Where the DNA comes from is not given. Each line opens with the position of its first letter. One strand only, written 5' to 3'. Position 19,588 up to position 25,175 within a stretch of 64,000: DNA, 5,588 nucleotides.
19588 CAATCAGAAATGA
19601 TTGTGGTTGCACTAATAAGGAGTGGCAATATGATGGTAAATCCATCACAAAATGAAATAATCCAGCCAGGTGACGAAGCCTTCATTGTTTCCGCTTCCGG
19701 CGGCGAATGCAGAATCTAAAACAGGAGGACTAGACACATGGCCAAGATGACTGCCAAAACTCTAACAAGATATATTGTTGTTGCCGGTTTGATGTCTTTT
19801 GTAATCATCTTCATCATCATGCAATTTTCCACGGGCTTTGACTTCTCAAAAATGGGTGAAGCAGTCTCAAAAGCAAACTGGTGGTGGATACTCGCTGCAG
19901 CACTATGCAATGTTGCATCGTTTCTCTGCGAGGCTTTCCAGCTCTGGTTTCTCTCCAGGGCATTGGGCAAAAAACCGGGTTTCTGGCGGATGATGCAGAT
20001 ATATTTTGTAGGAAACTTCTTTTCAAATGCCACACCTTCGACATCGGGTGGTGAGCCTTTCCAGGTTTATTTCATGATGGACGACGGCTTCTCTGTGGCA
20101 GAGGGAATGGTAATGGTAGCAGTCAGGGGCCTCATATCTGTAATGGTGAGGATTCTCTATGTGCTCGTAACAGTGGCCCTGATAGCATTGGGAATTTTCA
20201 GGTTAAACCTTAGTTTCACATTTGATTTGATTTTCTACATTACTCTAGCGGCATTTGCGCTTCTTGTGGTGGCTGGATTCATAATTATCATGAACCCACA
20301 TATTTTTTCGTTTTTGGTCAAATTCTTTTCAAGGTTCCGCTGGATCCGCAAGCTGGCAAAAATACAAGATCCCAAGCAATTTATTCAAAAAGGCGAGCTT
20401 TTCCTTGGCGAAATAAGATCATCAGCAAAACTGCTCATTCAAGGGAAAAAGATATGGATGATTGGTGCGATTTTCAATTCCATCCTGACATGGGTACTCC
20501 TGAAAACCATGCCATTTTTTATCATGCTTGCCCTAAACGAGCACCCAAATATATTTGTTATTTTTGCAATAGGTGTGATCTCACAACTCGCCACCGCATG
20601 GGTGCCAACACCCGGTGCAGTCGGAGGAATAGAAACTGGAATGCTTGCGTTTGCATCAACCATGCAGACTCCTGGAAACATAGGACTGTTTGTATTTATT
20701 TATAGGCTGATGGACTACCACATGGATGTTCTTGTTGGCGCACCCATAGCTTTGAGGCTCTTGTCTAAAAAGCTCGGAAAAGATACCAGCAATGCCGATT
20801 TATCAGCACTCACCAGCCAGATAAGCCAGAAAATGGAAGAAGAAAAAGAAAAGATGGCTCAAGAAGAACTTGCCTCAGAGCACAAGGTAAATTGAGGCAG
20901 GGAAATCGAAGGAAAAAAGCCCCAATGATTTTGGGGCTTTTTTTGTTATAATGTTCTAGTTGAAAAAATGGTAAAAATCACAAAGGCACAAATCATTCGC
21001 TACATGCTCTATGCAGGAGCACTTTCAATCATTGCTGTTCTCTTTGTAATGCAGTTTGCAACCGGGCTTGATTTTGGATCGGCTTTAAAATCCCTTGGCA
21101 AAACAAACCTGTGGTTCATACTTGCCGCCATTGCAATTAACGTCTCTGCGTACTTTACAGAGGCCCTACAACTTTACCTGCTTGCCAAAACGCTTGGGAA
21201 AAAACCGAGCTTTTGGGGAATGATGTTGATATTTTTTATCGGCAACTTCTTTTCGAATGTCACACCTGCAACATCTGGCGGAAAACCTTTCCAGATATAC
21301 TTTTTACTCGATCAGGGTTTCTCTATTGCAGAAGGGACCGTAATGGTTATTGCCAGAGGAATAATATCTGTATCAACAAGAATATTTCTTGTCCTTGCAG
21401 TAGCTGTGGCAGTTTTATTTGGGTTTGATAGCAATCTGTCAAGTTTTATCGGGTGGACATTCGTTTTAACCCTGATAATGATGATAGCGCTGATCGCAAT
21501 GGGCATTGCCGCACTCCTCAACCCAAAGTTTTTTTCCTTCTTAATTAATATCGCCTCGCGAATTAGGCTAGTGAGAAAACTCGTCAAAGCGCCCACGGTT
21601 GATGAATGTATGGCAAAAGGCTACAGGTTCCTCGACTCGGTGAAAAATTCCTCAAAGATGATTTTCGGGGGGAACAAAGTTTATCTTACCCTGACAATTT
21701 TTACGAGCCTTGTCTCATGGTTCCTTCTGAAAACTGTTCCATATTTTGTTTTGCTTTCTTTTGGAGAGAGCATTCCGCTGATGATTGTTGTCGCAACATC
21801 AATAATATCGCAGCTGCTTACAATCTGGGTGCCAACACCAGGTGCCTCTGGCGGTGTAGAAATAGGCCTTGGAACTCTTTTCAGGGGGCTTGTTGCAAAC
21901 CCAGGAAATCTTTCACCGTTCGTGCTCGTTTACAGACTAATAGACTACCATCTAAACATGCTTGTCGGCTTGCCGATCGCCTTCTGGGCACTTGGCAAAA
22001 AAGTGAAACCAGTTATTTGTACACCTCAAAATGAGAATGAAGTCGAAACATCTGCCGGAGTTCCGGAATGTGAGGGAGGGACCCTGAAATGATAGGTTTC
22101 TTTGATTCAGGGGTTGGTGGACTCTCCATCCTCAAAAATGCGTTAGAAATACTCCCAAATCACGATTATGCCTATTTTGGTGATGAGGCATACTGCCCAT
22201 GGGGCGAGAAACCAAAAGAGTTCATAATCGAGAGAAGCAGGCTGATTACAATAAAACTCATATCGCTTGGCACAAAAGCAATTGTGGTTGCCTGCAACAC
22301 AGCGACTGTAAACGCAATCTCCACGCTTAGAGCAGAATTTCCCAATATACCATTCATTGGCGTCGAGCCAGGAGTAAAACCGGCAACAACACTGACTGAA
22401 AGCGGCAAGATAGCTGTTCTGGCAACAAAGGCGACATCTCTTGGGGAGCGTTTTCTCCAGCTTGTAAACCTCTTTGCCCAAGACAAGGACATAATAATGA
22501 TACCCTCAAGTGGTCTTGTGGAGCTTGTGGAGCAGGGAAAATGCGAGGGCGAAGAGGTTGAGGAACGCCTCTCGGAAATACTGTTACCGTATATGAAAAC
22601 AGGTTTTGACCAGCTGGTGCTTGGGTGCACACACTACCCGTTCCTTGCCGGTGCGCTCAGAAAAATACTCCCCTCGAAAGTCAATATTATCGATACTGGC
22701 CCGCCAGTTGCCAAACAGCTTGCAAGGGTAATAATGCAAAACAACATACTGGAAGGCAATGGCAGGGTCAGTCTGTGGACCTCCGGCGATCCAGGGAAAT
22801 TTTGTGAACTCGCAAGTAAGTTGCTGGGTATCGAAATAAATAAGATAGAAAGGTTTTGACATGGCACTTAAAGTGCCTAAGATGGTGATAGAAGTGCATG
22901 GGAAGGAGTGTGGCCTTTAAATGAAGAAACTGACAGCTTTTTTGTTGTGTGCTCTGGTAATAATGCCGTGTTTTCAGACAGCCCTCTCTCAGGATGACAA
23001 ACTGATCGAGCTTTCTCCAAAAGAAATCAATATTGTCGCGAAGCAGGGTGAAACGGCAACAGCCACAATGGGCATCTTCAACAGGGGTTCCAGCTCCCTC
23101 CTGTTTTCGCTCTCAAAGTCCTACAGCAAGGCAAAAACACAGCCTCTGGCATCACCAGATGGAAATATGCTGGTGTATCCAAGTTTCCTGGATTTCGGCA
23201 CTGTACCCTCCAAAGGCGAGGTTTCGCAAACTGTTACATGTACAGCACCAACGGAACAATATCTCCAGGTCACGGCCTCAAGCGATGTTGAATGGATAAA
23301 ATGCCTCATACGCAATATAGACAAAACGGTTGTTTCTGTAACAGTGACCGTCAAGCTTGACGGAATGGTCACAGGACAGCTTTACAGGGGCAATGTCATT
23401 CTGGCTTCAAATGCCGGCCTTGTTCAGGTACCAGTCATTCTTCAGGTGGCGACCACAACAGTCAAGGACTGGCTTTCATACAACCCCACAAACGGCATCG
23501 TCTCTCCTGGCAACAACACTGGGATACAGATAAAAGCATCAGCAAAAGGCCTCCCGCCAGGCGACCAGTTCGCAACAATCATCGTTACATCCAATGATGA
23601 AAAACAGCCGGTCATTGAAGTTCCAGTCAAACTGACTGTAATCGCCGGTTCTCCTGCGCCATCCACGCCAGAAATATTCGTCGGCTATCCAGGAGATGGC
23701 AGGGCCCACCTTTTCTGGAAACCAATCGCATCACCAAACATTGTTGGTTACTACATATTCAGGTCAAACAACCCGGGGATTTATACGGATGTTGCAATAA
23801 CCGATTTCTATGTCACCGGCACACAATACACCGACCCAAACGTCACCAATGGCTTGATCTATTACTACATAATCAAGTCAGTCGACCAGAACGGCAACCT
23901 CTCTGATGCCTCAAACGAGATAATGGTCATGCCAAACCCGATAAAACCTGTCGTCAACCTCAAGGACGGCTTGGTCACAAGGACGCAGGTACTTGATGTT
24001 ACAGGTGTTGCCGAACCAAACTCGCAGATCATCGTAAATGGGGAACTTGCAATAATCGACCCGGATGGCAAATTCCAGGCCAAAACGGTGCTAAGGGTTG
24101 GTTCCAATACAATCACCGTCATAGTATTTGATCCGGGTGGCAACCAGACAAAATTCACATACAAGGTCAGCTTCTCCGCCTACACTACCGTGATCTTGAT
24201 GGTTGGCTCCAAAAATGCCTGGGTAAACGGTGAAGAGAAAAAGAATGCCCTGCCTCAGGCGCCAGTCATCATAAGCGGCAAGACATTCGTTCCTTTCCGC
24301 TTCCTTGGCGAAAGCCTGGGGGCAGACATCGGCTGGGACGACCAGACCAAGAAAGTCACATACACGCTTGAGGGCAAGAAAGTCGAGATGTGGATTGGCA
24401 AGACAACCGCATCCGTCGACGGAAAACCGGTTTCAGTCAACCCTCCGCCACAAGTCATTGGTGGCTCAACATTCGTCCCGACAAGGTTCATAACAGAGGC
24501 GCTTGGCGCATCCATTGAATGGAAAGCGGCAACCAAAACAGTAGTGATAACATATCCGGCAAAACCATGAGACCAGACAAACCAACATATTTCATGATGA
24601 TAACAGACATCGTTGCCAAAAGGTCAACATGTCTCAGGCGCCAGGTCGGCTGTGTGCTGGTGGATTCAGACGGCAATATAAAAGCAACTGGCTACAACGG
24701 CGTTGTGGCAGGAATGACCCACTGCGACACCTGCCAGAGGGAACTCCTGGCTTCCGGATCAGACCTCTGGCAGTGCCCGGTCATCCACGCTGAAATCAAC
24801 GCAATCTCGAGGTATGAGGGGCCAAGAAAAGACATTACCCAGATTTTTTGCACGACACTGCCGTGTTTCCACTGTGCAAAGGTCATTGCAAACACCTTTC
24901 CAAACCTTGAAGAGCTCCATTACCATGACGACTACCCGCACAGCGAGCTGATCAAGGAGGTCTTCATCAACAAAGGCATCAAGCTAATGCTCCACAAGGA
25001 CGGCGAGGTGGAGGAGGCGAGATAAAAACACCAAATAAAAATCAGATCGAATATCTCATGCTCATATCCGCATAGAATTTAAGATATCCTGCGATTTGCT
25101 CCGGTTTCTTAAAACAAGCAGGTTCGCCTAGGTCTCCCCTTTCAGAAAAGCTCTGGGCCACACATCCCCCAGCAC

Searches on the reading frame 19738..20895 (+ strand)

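Call 16: search_protein_families(library=pfam, proteins=[window:19738-20895:+], max_evalue=0.01)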
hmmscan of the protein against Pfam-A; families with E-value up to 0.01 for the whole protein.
window:19738-20895:+ (385 aa): 1 family
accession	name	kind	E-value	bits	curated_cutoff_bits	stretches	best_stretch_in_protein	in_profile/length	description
PF03706.18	LPG_synthase_TM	-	2.5e-38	132.7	33.4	1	19-334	7-302/302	Lysylphosphatidylglycerol synthase TM region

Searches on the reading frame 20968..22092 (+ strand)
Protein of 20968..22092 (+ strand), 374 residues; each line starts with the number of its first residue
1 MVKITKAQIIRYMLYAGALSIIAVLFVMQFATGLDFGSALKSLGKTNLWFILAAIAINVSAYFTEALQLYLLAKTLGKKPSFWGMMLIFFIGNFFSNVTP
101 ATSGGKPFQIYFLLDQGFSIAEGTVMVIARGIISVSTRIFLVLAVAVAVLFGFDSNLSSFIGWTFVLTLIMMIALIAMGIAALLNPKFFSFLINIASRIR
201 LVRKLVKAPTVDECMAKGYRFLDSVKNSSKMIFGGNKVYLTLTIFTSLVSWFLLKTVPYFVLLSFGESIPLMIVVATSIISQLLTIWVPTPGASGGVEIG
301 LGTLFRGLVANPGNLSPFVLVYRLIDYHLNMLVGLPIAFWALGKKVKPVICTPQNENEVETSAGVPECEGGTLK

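Call 16: search_protein_families(library=pfam, proteins=[window:20968-22092:+], max_evalue=0.01)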
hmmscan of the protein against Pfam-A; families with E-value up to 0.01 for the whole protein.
window:20968-22092:+ (374 aa): 1 family
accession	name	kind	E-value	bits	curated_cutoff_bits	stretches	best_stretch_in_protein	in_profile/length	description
PF03706.18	LPG_synthase_TM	-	2.4e-34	119.6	33.4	1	16-334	4-302/302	Lysylphosphatidylglycerol synthase TM region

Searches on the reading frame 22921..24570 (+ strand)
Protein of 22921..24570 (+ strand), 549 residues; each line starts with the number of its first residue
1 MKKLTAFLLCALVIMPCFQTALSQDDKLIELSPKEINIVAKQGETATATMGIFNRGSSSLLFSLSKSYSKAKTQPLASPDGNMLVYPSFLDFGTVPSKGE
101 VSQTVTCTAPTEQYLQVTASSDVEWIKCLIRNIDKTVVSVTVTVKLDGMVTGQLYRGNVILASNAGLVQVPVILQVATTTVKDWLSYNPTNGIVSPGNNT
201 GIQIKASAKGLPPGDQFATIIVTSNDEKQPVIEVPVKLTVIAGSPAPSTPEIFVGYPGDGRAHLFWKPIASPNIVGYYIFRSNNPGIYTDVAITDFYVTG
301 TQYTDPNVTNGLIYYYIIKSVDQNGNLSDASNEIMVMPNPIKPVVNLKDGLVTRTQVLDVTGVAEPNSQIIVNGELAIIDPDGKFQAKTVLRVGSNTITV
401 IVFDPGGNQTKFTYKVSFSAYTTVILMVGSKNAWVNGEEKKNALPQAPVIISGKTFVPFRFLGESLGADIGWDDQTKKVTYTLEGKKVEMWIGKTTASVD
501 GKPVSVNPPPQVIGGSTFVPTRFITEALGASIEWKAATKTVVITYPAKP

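Call 16: search_protein_families(library=pfam, proteins=[window:22921-24570:+], max_evalue=0.01)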
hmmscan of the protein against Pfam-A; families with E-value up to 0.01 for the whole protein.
window:22921-24570:+ (549 aa): 5 families
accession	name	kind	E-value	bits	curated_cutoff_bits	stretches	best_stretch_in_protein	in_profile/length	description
PF07833.16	Cu_amine_oxidN1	-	5.8e-35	119.9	24.2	1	435-543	2-108/108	Copper amine oxidase N-terminal domain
PF09136.16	Glucodextran_B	-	5.2e-09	36.3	27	1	346-417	7-80/83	Glucodextranase, domain B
PF22544.2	HYDIN_VesB_CFA65-like_Ig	-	1.6e-07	31.9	25.5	1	174-231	37-92/100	HYDIN/CFA65/VesB-like, Ig-like domain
PF19190.6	BACON_2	-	1.3e-05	25.5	25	0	182-229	41-87/94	Viral BACON domain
PF22076.2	Cep192_D6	-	0.00024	21.7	35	0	181-235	43-99/101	Cep192 domain 6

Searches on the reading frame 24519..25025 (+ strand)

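Call 16: search_protein_families(library=pfam, proteins=[window:24519-25025:+], max_evalue=0.01)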
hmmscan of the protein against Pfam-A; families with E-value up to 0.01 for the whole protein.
window:24519-25025:+ (168 aa): 3 families
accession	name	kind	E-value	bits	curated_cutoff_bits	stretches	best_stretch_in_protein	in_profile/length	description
PF00383.29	dCMP_cyt_deam_1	-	3.3e-17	62.7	25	1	23-125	5-92/102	Cytidine and deoxycytidylate deaminase zinc-binding region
PF14437.12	MafB19-deam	-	1.2e-08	35.4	27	1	20-148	2-112/142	MafB19-like deaminase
PF14441.12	OTT_1508_deam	-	0.0089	16.4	27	0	89-125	1-41/64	OTT_1508-like deaminase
